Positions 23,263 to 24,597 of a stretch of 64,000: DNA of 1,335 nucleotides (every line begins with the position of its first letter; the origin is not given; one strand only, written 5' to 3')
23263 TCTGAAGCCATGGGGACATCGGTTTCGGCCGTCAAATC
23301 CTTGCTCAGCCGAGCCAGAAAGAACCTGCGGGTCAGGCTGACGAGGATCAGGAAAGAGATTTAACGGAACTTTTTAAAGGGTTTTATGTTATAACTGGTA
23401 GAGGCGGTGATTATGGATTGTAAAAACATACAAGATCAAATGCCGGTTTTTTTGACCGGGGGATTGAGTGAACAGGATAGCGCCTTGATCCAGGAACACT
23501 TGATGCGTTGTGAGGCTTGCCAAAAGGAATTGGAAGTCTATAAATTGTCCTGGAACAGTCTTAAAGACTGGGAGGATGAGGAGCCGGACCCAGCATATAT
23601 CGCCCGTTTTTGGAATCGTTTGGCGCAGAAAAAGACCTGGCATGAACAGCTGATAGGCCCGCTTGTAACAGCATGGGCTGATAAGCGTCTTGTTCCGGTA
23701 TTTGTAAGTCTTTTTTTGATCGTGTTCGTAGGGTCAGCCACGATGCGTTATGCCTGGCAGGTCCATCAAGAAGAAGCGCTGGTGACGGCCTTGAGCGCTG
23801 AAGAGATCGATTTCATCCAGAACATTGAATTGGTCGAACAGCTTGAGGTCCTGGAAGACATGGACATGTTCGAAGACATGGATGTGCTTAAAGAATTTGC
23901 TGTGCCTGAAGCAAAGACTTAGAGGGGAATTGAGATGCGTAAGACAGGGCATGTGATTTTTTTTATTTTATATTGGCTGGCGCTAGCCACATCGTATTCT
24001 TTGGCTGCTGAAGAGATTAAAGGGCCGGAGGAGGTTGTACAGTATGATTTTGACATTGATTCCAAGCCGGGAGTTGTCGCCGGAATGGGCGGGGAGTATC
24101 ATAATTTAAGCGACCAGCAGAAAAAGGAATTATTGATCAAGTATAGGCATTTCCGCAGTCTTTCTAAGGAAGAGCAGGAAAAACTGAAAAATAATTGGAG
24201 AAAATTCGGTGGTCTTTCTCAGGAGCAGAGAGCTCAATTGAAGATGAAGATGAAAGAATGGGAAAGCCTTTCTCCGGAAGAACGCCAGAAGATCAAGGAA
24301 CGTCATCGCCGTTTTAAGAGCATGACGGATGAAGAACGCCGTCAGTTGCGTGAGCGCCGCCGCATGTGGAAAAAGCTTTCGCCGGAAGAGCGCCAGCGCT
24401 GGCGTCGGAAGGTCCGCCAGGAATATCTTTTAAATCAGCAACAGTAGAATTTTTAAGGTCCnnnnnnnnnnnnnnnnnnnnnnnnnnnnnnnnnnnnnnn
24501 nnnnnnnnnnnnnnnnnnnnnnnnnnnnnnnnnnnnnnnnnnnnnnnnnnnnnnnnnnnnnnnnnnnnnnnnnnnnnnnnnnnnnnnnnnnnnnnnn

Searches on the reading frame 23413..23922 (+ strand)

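Call 58: search_protein_families(library=pfam, proteins=[window:23413-23922:+], max_evalue=0.01)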
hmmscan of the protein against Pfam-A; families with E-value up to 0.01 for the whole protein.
window:23413-23922:+ (169 aa): 2 families
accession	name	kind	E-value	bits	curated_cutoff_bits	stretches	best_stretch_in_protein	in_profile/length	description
PF13490.11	zf-HC2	-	5.8e-08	33.1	22.2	1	3-37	1-35/35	Putative zinc-finger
PF20854.2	LED_rpt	-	0.0018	18.5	59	1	130-163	59-92/176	LED repeat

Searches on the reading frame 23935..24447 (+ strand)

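Call 58: search_protein_families(library=pfam, proteins=[window:23935-24447:+], max_evalue=0.01)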
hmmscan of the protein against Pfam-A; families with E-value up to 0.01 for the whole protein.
window:23935-24447:+ (170 aa): 4 families
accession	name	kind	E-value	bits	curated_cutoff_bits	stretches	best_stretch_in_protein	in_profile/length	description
PF11304.13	DUF3106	-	5.1e-18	65.9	24.3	2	94-166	4-76/104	Protein of unknown function (DUF3106)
PF17932.6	TetR_C_24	-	0.0006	20.5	26.4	1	80-140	4-64/114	Tetracyclin repressor-like, C-terminal domain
PF18842.6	LPD26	-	0.007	16.9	27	0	140-161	3-24/62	Large polyvalent protein associated domain 26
PF13932.14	SAM_GIDA_C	-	0.0084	16.4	27.1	0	68-85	15-32/57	tRNA modifying enzyme MnmG/GidA C-terminal helical bundle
